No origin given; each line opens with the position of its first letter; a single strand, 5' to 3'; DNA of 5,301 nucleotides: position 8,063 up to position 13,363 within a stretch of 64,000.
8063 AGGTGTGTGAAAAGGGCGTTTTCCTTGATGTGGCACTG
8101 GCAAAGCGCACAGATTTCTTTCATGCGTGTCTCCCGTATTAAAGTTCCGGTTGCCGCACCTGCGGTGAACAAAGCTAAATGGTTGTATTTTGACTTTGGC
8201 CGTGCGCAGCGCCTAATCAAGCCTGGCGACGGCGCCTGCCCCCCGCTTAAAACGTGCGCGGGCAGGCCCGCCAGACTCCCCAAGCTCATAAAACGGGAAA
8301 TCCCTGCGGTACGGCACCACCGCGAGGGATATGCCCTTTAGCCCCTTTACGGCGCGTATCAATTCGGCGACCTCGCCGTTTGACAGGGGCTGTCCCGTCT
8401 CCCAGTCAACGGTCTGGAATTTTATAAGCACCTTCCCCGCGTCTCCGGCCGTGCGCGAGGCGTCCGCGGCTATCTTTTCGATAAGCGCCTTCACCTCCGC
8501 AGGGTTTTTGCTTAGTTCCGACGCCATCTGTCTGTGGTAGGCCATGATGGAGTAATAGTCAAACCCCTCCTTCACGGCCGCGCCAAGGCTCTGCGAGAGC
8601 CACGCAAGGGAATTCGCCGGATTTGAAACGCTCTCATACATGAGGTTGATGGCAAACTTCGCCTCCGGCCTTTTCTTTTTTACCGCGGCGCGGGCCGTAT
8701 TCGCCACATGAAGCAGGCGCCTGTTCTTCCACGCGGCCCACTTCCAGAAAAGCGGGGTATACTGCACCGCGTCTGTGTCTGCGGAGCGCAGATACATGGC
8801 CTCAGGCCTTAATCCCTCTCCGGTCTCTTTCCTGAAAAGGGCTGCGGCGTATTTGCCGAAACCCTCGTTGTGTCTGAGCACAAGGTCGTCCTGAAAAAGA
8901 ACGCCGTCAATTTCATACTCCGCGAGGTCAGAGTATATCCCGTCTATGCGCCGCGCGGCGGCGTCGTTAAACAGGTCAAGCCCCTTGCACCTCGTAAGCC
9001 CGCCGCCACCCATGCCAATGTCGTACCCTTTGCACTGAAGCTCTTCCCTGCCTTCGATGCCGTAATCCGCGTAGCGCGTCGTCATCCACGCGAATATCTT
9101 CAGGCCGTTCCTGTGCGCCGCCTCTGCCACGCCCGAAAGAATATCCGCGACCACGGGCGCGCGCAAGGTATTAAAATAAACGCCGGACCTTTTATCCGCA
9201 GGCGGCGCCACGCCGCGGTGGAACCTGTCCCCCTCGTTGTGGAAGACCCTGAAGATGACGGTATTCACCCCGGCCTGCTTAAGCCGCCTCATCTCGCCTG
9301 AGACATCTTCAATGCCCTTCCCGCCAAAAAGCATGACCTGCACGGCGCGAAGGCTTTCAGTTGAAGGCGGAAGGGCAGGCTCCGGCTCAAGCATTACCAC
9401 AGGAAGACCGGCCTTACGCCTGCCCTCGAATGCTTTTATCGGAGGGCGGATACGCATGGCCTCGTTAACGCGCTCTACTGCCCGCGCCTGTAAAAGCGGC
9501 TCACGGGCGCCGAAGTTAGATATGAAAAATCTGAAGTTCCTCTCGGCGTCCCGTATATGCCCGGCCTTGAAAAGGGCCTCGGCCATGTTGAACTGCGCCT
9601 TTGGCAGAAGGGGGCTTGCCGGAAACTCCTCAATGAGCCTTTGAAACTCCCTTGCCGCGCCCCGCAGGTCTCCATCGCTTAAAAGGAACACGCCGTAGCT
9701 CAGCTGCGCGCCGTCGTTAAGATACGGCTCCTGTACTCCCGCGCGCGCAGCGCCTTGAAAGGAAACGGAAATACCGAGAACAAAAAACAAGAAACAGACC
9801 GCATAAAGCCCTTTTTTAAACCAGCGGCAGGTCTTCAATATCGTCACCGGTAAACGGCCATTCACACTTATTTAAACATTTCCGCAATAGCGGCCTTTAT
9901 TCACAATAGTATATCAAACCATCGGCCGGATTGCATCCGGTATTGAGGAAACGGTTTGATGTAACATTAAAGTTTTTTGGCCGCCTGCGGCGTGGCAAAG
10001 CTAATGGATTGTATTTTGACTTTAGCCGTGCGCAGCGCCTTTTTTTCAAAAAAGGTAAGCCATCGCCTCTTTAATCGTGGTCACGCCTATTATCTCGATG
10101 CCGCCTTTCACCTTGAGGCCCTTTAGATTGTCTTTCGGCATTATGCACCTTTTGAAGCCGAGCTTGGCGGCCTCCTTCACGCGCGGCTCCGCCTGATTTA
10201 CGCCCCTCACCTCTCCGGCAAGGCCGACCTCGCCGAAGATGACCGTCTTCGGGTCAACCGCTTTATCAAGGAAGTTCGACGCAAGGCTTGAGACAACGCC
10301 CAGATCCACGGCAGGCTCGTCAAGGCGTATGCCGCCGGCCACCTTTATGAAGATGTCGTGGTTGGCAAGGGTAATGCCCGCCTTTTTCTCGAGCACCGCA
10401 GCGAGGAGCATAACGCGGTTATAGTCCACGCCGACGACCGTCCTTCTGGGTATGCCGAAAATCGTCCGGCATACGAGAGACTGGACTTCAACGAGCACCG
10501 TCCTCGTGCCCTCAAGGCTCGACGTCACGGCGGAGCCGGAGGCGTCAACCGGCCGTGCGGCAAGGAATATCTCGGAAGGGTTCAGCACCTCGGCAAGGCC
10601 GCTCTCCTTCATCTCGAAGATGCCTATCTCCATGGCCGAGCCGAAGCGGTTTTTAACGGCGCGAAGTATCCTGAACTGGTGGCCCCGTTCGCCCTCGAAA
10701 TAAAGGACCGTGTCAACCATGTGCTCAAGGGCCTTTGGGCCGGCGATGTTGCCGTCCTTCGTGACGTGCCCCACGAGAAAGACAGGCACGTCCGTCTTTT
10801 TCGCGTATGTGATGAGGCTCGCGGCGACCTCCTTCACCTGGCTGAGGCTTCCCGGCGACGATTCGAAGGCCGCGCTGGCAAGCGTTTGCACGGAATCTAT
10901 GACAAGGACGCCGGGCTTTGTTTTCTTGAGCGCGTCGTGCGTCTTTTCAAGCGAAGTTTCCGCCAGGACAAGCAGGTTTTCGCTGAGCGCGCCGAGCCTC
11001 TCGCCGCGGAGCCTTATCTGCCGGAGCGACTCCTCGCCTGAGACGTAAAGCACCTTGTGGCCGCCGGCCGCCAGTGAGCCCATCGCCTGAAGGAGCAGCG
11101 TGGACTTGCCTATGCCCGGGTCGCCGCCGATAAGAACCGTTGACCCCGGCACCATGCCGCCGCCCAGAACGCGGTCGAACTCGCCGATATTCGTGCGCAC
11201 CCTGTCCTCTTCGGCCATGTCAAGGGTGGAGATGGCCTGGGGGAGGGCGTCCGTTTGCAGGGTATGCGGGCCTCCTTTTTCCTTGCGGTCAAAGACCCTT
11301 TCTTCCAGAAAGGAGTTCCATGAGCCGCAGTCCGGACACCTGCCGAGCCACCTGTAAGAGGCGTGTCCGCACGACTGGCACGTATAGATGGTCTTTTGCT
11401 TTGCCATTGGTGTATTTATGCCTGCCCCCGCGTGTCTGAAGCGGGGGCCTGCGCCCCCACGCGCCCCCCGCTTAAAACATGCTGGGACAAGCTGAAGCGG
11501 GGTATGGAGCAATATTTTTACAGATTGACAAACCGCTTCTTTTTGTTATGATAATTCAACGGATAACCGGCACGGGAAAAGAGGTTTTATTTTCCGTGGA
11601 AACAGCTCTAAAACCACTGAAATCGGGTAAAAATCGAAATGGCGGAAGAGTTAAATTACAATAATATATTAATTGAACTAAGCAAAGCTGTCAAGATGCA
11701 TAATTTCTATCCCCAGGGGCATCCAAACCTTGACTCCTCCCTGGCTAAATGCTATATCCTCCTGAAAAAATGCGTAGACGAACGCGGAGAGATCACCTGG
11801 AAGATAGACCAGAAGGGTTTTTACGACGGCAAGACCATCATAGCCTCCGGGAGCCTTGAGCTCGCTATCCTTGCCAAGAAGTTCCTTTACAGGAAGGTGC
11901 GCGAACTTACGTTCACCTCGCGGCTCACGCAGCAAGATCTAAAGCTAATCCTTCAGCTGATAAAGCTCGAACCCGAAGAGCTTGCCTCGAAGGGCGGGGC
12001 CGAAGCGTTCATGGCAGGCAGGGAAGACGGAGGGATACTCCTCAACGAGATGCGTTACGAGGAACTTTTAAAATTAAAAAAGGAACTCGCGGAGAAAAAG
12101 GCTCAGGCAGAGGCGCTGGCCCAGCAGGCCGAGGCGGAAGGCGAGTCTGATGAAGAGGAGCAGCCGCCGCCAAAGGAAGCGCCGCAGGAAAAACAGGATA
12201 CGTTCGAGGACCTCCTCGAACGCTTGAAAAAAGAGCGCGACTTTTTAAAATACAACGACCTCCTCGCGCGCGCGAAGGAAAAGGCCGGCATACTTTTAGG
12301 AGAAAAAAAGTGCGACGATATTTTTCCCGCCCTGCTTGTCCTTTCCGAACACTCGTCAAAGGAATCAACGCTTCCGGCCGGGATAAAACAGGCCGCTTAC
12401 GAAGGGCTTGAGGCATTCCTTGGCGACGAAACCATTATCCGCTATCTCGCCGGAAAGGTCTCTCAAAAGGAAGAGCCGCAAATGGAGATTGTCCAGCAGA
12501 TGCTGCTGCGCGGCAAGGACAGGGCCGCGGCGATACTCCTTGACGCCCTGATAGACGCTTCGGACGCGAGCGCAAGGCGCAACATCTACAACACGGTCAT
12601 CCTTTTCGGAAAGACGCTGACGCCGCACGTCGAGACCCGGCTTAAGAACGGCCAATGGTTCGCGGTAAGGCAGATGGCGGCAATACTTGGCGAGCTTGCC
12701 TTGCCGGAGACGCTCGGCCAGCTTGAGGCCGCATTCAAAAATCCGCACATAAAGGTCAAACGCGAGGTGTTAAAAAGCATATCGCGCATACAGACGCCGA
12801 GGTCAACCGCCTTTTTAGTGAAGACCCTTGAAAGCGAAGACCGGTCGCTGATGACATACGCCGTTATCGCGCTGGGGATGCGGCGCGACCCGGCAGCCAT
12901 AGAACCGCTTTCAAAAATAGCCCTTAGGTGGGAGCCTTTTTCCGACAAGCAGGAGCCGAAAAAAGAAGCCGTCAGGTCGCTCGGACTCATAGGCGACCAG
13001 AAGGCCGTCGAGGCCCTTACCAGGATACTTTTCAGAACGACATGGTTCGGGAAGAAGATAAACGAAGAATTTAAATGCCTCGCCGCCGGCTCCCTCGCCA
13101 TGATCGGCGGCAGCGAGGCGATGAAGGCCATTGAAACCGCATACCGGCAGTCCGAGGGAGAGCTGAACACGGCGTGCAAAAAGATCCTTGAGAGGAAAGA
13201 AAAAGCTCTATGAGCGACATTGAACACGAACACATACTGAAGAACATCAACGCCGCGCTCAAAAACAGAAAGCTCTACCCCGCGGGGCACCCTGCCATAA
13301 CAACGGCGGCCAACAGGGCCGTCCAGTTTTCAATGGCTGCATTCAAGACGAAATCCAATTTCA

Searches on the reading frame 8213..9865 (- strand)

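Call 45: search_protein_families(library=pfam, proteins=[window:8213-9865:-], max_evalue=0.00001)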
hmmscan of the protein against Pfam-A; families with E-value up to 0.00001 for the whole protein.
window:8213-9865:- (550 aa): 2 families
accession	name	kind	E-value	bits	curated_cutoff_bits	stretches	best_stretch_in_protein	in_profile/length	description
PF14883.12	GHL13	-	2.6e-26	92.9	27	1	193-507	24-314/324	Hypothetical glycosyl hydrolase family 13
PF02638.21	GHL10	-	1.9e-07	30.9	27.9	0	315-407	151-228/311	Glycosyl hydrolase-like 10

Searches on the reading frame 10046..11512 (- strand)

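Call 45: search_protein_families(library=pfam, proteins=[window:10046-11512:-], max_evalue=0.00001)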
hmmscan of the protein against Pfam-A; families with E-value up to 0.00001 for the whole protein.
window:10046-11512:- (488 aa): 7 families
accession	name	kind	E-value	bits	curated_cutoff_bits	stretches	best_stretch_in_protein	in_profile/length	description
PF13481.12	AAA_25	-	6.6e-15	55.7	27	1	114-254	24-194/195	AAA domain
PF06745.19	ATPase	-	3e-14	53.4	26.6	1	105-176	1-73/231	KaiC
PF18073.7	Zn_ribbon_LapB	-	1.1e-10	41.5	25.7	1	43-68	1-26/28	Rubredoxin metal binding domain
PF13541.12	ChlI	-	7.6e-09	35.9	27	1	351-462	14-121/121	Subunit ChlI of Mg-chelatase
PF03796.21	DnaB_C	-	8e-07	29.1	27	0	105-169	2-66/255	DnaB-like helicase C terminal domain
PF05362.19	Lon_C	-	3.3e-06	27.3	21.1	1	382-485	91-200/205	Lon protease (S16) C-terminal proteolytic domain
PF13401.12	AAA_22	-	4.4e-06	27.5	27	1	126-249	8-123/130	AAA domain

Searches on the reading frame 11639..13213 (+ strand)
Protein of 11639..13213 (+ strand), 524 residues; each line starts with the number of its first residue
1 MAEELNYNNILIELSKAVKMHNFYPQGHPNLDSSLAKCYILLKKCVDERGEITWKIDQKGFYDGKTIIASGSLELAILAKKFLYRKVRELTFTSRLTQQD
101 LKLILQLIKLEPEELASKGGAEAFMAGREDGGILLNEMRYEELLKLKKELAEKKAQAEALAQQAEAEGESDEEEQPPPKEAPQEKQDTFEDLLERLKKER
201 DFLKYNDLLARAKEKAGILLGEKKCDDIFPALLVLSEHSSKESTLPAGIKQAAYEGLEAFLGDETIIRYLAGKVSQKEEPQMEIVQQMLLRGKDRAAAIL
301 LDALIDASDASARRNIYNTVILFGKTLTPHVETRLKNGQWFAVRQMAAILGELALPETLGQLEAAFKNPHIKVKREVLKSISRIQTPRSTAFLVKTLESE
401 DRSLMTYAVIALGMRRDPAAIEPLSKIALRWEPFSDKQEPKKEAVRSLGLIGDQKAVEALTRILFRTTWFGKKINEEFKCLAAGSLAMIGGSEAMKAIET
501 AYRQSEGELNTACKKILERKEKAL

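Call 45: search_protein_families(library=pfam, proteins=[window:11639-13213:+], max_evalue=0.00001)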
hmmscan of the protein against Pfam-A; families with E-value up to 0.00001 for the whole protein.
window:11639-13213:+ (524 aa): 2 families
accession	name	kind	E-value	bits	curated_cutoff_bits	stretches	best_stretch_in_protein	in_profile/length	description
PF13646.12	HEAT_2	-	2.2e-17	63.5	27.7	1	362-428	5-71/88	HEAT repeats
PF03130.22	HEAT_PBS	-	1.1e-08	35.2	20.9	0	443-464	4-25/27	PBS lyase HEAT-like repeat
